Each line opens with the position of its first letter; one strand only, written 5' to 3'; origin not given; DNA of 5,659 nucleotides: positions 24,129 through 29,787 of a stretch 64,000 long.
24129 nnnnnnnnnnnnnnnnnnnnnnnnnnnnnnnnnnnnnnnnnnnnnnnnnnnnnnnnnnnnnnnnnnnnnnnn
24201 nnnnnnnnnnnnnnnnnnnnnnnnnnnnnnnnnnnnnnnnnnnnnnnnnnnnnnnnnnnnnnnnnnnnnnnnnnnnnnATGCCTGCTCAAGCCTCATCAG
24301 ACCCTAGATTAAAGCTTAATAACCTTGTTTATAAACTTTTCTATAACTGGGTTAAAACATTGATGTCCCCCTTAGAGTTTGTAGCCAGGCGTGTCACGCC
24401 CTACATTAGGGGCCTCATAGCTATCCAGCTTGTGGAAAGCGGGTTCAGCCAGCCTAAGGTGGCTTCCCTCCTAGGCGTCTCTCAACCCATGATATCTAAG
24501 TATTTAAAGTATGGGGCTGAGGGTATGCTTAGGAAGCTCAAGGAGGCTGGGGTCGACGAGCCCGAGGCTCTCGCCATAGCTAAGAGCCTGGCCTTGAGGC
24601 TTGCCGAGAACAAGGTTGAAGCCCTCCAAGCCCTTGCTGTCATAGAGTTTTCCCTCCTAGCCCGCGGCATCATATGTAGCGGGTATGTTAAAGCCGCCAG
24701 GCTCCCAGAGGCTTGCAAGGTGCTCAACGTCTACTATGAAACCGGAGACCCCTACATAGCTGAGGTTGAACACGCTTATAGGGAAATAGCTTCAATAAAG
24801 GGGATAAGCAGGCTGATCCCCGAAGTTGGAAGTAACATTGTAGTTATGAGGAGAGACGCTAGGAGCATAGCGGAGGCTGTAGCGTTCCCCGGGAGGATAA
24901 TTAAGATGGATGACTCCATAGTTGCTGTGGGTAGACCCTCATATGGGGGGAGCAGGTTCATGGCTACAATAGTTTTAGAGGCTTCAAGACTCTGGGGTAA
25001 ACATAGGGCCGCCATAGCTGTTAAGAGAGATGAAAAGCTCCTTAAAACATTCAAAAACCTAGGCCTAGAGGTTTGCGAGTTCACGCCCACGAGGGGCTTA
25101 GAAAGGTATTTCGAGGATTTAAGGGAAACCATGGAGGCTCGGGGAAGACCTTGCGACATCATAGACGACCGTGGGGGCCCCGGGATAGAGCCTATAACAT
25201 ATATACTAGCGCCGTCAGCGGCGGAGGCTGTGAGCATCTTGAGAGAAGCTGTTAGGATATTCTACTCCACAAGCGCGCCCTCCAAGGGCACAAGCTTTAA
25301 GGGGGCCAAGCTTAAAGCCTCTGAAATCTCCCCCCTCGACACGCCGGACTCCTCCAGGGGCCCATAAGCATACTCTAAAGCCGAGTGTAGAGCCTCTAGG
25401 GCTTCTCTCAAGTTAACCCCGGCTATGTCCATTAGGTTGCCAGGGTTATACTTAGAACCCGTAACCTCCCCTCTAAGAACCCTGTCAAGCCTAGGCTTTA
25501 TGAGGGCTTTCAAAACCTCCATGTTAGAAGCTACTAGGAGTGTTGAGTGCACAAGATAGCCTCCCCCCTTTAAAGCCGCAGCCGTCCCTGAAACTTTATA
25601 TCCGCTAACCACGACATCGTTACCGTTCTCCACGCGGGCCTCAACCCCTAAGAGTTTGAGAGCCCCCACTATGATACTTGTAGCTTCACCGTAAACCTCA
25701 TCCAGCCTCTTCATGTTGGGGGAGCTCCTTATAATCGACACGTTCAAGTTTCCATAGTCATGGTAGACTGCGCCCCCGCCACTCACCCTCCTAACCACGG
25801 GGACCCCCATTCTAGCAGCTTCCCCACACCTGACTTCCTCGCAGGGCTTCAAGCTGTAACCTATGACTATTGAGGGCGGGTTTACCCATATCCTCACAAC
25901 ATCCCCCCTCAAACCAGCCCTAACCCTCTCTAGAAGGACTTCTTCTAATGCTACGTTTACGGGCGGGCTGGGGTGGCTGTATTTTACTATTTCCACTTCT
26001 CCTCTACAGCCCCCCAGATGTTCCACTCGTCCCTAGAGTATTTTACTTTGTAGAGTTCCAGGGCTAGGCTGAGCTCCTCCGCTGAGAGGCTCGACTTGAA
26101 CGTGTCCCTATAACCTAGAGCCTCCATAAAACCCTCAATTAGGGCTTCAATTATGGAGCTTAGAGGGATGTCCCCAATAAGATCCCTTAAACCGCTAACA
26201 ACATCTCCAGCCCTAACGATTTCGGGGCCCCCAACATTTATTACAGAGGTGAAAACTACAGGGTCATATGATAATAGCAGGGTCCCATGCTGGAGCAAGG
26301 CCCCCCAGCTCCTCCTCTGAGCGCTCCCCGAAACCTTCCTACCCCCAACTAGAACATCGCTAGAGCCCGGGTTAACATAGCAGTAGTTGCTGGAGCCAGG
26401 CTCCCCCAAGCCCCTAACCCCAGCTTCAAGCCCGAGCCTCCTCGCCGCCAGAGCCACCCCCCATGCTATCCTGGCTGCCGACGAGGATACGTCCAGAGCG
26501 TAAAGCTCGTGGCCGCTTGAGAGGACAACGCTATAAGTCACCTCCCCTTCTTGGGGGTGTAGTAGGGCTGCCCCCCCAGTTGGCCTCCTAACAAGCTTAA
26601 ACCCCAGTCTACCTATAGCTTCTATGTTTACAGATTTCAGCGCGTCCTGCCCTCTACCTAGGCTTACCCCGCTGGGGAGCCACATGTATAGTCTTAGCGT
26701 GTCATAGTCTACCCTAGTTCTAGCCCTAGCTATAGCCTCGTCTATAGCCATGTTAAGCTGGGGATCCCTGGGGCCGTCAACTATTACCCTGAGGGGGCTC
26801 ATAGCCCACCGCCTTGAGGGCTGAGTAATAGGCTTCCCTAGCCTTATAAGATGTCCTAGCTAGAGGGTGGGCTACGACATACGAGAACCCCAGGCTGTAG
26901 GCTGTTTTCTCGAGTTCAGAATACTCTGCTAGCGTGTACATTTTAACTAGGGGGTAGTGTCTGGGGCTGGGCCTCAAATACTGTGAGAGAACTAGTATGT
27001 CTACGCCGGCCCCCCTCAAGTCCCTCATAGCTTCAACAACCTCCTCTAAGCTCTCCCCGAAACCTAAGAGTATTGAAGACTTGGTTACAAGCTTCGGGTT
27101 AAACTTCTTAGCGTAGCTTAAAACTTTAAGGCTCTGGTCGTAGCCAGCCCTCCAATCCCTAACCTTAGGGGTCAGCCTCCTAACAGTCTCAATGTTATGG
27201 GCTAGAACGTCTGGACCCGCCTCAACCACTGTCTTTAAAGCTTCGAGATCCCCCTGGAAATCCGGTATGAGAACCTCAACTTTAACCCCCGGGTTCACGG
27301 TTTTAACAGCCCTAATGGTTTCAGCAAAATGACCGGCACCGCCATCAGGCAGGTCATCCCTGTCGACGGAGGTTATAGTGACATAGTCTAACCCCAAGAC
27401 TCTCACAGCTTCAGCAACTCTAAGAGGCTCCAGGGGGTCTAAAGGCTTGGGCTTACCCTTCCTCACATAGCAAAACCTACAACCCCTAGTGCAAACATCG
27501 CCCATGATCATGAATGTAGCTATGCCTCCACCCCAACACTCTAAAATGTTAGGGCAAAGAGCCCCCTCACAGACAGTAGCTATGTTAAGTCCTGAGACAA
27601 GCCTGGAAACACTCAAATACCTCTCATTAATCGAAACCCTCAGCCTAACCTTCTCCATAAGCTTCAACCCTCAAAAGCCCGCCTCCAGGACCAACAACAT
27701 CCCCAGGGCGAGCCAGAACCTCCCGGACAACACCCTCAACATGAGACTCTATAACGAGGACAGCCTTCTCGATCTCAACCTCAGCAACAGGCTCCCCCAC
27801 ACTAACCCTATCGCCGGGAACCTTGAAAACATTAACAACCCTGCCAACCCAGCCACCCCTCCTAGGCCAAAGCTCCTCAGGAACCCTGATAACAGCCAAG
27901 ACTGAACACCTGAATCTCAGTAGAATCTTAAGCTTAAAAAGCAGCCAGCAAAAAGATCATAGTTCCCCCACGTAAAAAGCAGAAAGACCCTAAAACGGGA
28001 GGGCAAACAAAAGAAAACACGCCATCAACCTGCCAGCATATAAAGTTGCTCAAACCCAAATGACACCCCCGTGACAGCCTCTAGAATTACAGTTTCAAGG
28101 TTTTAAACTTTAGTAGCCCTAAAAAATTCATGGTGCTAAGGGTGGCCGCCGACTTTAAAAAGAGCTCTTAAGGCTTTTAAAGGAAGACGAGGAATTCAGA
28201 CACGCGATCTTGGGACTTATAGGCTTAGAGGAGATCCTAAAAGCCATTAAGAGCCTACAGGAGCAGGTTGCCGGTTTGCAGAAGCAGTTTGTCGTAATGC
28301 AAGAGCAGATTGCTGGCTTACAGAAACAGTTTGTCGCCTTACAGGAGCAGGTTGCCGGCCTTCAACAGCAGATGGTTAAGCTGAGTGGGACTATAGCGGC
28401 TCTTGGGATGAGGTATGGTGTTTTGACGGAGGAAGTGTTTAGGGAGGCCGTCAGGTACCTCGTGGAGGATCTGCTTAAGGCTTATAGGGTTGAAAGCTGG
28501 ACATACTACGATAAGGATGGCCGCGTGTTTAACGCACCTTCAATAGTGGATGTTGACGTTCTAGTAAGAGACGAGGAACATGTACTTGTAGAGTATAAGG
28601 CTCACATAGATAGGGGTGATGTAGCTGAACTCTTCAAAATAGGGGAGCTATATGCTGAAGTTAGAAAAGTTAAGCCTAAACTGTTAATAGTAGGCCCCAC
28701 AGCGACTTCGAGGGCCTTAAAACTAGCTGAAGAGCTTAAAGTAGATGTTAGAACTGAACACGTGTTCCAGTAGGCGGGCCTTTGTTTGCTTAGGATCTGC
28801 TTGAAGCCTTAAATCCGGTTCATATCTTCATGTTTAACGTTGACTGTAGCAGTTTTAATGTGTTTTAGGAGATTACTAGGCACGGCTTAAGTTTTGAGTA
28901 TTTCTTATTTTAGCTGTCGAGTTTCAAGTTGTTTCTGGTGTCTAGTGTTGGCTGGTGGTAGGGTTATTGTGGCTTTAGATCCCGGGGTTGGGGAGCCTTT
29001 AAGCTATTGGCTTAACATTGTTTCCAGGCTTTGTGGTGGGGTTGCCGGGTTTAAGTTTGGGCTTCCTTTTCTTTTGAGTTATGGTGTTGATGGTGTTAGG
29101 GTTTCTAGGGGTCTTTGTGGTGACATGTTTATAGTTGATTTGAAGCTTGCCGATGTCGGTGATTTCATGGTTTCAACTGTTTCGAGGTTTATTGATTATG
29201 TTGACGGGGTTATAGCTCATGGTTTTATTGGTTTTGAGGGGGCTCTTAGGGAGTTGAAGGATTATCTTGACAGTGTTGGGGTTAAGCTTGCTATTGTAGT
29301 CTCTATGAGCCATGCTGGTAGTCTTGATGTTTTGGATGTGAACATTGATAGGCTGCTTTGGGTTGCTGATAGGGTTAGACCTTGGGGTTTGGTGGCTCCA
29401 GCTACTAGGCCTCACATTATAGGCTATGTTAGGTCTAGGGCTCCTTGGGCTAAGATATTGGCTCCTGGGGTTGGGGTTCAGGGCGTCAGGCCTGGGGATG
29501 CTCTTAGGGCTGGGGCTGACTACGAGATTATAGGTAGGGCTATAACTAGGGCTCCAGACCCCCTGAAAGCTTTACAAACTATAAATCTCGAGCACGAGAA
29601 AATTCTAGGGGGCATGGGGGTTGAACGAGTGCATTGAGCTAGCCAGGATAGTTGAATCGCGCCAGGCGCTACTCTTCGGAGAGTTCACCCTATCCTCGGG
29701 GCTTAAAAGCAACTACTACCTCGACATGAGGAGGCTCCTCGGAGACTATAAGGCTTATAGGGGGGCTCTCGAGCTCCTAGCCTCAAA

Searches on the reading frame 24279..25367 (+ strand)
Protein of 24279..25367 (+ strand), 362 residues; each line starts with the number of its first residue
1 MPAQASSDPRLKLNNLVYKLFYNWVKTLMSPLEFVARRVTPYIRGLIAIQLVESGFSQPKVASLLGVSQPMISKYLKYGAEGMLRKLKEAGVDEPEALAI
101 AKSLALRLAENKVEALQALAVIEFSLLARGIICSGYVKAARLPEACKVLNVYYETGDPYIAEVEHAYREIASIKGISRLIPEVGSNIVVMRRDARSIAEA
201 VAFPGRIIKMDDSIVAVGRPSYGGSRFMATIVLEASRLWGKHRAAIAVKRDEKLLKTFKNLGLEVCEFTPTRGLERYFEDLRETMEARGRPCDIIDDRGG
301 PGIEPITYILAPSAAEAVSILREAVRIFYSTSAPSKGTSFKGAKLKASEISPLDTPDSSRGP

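Call 76: search_protein_families(library=pfam, proteins=[window:24279-25367:+])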
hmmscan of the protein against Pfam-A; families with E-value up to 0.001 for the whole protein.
window:24279-25367:+ (362 aa): 2 families
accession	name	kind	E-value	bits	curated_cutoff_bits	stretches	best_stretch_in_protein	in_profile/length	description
PF10120.14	ThiN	-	6.6e-40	136.9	25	1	162-322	1-164/165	Thiamine-phosphate synthase ThiN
PF13384.12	HTH_23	-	0.00085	19.5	24.6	0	48-77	10-39/50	Homeodomain-like domain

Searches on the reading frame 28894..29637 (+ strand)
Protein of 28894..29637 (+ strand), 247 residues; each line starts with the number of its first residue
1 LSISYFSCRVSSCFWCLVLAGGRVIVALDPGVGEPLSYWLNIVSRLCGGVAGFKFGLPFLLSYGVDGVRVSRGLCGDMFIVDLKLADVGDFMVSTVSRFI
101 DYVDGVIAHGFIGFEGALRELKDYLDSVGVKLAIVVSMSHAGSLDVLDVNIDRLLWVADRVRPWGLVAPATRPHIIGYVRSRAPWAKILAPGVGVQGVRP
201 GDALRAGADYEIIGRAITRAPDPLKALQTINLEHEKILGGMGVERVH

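Call 12: search_protein_families(library=pfam, proteins=[window:28894-29637:+])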
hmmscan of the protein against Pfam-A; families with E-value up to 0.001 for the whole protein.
window:28894-29637:+ (247 aa): 1 family
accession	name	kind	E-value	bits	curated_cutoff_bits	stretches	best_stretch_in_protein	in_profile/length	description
PF00215.30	OMPdecase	-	3.3e-26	93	27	1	23-230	2-221/221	Orotidine 5'-phosphate decarboxylase / HUMPS family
